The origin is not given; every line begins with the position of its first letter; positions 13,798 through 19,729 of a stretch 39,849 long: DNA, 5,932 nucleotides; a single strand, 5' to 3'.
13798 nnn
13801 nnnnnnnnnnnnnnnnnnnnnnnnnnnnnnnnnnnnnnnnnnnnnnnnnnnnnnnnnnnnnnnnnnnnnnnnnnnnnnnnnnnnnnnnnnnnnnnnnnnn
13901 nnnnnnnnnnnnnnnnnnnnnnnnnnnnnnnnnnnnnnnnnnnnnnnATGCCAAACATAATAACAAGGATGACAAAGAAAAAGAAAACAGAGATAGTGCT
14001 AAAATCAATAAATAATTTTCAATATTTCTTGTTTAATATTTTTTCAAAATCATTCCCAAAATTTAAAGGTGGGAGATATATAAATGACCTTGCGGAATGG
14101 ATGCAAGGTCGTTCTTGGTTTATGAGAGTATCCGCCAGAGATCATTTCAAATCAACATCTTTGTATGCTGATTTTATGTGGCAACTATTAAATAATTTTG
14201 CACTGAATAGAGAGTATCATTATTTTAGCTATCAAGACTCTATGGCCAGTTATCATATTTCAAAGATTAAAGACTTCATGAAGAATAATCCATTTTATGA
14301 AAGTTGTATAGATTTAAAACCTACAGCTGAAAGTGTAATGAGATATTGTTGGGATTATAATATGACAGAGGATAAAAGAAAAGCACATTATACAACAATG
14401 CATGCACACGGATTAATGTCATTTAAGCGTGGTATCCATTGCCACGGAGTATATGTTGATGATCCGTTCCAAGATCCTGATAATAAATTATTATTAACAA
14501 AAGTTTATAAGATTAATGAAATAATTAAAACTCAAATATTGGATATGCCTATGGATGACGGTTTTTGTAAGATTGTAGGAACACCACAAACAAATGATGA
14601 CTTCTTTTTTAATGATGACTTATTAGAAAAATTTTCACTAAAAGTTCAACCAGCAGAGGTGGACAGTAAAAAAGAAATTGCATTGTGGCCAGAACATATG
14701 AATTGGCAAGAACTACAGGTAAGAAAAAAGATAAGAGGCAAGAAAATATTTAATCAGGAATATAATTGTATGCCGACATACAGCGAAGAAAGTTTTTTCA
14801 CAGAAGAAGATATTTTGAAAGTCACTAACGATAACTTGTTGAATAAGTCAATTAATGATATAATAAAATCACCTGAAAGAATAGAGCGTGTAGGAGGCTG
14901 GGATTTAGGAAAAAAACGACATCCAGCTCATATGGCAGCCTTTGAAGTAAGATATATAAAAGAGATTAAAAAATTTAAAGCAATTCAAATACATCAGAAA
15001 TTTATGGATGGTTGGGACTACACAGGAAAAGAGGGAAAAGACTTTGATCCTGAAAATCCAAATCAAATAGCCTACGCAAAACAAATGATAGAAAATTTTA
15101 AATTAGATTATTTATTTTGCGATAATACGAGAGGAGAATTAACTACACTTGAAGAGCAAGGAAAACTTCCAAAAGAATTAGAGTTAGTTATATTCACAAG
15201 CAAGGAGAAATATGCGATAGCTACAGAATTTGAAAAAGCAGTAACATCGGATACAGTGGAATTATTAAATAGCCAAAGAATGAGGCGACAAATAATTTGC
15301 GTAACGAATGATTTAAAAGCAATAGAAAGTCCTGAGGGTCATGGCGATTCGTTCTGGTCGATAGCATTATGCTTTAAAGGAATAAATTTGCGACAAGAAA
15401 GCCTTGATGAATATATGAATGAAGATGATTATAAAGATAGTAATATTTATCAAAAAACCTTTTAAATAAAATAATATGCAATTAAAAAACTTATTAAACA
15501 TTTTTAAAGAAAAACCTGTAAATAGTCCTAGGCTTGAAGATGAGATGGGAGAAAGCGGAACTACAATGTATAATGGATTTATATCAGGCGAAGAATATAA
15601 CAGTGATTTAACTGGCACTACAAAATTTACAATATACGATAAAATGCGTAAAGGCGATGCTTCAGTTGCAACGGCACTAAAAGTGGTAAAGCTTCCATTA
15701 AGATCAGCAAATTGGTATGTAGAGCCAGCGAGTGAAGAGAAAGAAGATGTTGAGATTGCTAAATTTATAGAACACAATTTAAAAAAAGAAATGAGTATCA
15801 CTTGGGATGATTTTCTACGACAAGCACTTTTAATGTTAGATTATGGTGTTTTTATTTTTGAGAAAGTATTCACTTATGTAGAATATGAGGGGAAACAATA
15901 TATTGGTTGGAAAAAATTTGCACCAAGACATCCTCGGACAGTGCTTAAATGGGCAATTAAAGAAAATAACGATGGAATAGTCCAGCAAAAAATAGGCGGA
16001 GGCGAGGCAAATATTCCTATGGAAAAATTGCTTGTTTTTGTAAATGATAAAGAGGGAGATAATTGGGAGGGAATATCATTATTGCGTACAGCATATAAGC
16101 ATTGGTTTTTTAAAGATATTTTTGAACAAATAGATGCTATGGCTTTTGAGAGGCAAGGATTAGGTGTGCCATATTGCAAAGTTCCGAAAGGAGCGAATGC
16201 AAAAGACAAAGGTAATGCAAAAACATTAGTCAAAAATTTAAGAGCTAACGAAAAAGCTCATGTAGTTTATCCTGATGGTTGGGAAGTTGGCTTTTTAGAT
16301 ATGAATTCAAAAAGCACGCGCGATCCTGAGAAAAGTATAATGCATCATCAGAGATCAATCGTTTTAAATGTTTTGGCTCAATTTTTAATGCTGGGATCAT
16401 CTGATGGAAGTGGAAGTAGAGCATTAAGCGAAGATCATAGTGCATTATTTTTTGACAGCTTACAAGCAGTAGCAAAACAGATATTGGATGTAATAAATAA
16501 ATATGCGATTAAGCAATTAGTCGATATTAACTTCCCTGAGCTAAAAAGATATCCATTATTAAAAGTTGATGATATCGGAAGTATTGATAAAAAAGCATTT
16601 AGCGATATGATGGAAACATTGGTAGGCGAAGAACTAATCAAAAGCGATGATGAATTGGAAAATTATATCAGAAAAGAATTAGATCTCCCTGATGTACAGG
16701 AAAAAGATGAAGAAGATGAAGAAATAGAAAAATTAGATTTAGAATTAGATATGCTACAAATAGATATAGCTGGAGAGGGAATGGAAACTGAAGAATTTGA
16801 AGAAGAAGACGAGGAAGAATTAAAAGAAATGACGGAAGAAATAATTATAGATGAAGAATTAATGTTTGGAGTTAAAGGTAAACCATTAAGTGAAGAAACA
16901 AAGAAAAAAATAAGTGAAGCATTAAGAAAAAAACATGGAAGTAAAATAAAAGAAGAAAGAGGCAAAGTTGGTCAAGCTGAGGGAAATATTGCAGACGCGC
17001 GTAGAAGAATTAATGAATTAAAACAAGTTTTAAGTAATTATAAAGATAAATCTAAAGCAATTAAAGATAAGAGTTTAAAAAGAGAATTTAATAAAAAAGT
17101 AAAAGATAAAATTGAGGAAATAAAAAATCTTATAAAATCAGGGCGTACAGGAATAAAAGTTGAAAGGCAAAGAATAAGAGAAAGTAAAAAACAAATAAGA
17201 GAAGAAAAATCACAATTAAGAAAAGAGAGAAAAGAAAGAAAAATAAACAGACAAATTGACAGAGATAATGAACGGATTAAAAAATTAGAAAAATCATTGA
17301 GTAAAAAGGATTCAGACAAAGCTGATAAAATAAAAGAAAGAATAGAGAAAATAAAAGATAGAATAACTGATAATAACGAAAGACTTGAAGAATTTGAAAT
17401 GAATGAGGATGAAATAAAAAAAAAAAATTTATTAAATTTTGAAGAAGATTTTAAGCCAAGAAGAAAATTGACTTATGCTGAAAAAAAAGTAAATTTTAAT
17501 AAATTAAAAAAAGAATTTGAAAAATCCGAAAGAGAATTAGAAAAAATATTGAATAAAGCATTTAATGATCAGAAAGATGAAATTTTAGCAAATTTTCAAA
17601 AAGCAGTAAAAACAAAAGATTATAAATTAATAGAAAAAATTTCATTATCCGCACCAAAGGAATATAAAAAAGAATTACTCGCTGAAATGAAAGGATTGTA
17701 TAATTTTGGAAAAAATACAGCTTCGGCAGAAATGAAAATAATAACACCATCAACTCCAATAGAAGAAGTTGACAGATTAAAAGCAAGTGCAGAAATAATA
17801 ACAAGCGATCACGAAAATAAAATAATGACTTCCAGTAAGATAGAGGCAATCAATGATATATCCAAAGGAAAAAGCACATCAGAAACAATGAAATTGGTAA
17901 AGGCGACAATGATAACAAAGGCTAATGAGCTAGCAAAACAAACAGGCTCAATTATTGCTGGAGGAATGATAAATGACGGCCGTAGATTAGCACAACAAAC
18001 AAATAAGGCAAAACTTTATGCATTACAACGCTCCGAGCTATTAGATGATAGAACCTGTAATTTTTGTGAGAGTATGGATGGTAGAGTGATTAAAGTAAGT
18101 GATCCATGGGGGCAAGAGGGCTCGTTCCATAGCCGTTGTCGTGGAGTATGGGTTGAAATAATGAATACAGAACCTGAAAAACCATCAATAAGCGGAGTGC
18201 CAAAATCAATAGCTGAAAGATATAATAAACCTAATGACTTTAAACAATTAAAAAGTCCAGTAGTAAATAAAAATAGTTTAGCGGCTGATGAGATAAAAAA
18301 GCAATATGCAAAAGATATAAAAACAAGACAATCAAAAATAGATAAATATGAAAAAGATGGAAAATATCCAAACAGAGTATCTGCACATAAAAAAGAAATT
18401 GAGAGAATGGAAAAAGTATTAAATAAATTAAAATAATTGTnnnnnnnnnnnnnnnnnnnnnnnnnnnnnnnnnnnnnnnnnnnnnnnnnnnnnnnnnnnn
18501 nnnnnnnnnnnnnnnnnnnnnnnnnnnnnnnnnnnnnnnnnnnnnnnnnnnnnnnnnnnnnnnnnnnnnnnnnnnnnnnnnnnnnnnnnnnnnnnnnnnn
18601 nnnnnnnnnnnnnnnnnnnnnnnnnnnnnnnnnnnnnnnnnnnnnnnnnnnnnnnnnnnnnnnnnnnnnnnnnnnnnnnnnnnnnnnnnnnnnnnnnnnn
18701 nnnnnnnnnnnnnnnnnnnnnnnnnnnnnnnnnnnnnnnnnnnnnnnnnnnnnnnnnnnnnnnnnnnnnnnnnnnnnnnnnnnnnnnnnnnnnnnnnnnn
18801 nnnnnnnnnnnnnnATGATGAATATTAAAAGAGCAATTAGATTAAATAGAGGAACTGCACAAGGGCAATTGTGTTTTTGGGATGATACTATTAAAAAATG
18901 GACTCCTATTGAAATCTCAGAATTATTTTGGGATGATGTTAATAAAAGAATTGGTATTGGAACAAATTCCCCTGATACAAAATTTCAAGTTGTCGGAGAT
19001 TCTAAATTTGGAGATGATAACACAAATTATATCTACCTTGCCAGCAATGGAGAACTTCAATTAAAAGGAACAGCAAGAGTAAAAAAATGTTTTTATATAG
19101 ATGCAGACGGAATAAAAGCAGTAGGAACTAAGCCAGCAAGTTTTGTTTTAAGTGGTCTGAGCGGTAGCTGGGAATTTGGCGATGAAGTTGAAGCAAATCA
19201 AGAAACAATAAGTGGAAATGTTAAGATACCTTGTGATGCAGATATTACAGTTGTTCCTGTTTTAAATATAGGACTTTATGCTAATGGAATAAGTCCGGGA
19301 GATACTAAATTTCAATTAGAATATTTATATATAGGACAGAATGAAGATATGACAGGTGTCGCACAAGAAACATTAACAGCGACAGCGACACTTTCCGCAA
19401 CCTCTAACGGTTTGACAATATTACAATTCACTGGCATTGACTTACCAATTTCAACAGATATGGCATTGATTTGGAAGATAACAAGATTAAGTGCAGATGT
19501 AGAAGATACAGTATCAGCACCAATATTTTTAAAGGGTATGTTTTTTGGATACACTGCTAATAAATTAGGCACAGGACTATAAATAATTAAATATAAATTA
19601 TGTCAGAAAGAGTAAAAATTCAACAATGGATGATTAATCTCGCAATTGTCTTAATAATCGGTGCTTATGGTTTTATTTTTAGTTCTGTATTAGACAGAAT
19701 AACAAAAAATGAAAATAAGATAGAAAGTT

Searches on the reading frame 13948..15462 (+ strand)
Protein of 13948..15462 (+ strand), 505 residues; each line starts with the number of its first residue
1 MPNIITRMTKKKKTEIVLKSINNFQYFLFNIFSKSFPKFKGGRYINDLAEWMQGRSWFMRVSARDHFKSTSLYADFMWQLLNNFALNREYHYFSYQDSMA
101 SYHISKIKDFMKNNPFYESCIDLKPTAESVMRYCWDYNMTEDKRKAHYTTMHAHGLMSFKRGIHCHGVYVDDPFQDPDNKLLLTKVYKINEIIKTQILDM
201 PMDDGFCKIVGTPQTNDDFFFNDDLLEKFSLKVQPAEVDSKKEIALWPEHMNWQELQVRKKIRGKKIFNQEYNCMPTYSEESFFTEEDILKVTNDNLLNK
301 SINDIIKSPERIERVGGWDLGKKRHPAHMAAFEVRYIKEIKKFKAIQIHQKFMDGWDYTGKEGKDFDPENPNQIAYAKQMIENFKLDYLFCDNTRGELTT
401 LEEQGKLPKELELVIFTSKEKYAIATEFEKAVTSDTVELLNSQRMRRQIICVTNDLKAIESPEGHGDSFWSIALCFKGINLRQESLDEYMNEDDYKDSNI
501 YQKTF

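Call 6: search_protein_families(library=phrogs, proteins=[window:13948-15462:+], max_evalue=0.001)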
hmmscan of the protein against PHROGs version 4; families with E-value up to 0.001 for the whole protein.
window:13948-15462:+ (505 aa): 1 family
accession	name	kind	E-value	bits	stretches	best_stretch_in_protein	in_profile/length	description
phrog_38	-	head and packaging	9.6e-16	58.6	1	11-320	255-555/760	terminase large subunit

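Call 103: find_homologous_proteins(query=window:13948-15462:+, max_evalue=1e-20)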
Query window:13948-15462:+ (505 aa): 552 proteins with E <= 1e-20 among 4713 candidates; the best 120 are listed.
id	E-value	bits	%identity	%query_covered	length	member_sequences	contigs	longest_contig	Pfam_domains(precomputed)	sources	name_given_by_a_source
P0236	0.0e+0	1085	93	99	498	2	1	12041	-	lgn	-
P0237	3.2e-276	935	78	99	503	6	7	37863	-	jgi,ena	-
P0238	3.9e-216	737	65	97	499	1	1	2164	-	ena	-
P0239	3.2e-212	724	62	98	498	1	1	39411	-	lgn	-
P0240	1.3e-209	715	63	97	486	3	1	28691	-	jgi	jgi:hypothetical protein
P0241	7.8e-208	709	62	97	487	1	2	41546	-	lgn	-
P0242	3.8e-204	697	65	91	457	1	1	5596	-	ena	-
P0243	7.3e-201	686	61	96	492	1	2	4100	-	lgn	-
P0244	1.3e-200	685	61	97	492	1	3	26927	-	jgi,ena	jgi:virulence-associated protein VapD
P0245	2.8e-200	684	61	97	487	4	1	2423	-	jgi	-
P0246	7.3e-200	683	61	96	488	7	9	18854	-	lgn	-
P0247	1.5e-199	682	61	97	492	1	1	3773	-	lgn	-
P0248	8.1e-198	676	58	100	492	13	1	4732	-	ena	-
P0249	3.6e-193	661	59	96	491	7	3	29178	-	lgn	-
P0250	2.4e-188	645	62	90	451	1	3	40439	-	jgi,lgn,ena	-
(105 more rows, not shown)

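Call 104: find_encoding_contigs(protein=P0237, flank=10000, max_places=3)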
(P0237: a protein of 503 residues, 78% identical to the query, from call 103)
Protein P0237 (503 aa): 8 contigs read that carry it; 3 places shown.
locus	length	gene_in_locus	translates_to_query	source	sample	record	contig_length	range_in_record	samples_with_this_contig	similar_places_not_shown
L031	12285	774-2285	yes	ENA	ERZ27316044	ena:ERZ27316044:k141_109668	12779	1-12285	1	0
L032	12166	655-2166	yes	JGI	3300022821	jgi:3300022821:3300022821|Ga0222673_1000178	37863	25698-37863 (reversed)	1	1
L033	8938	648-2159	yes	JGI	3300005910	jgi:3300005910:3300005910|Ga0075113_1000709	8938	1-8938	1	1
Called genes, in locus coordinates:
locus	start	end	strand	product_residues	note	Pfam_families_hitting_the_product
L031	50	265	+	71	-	-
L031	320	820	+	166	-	-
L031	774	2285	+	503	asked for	-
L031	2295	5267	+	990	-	PF21919:P23-45_portal_barrel, PF06074:Portal_Mu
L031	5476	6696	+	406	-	PF10123:Mu-like_Pro_N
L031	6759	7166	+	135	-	PF09956:Phage_cement_2 (weak)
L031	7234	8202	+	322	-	-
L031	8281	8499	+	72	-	-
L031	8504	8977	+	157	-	-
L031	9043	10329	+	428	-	-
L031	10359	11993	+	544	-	-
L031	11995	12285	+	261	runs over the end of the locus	?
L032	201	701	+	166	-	-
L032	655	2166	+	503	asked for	-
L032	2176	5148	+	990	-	PF21919:P23-45_portal_barrel, PF06074:Portal_Mu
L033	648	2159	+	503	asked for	-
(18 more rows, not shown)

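Call 115: find_encoding_contigs(protein=P0236, flank=10000, max_places=2)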
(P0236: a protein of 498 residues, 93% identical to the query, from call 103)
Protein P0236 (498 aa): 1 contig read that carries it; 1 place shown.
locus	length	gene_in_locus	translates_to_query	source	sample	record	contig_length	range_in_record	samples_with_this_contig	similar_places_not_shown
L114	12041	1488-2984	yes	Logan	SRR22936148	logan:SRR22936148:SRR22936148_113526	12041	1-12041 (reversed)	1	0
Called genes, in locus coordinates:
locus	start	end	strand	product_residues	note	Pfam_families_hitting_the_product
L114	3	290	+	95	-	?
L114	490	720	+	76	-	-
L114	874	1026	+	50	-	-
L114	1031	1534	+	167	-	-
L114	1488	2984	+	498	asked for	-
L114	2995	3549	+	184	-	PF13489:Methyltransf_23, PF13847:Methyltransf_31, PF08241:Methyltransf_11, PF08242:Methyltransf_12, PF13649:Methyltransf_25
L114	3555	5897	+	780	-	PF21919:P23-45_portal_barrel, PF06074:Portal_Mu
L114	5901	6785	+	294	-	-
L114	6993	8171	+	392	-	PF10123:Mu-like_Pro_N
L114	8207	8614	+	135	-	PF09956:Phage_cement_2 (weak)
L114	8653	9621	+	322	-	-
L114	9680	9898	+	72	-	-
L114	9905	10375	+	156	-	-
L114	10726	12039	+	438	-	?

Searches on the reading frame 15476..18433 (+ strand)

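Call 6: search_protein_families(library=phrogs, proteins=[window:15476-18433:+], max_evalue=0.001)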
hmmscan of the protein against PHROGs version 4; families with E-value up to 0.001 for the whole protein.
window:15476-18433:+ (986 aa): 3 families
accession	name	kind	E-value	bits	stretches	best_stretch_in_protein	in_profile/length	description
phrog_113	-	head and packaging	3.4e-82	278.2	1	35-444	48-437/1272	portal protein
phrog_10231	-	unknown function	3.2e-06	27.8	1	266-409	3-138/256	-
phrog_115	-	head and packaging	0.00062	20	1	856-976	276-399/665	minor head protein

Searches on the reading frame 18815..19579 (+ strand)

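Call 7: search_protein_families(library=phrogs, proteins=[window:18815-19579:+], max_evalue=0.001)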
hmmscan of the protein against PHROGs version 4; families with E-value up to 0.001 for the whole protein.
window:18815-19579:+ (255 aa): 1 family
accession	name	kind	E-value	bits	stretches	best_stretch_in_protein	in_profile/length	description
phrog_9942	-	tail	0.0005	19.1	0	33-65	28-60/1178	tail fiber protein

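Call 82: search_protein_families(library=pfam, proteins=[window:18815-19579:+], max_evalue=0.01)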
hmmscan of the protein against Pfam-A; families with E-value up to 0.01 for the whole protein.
window:18815-19579:+ (255 aa): 0 families
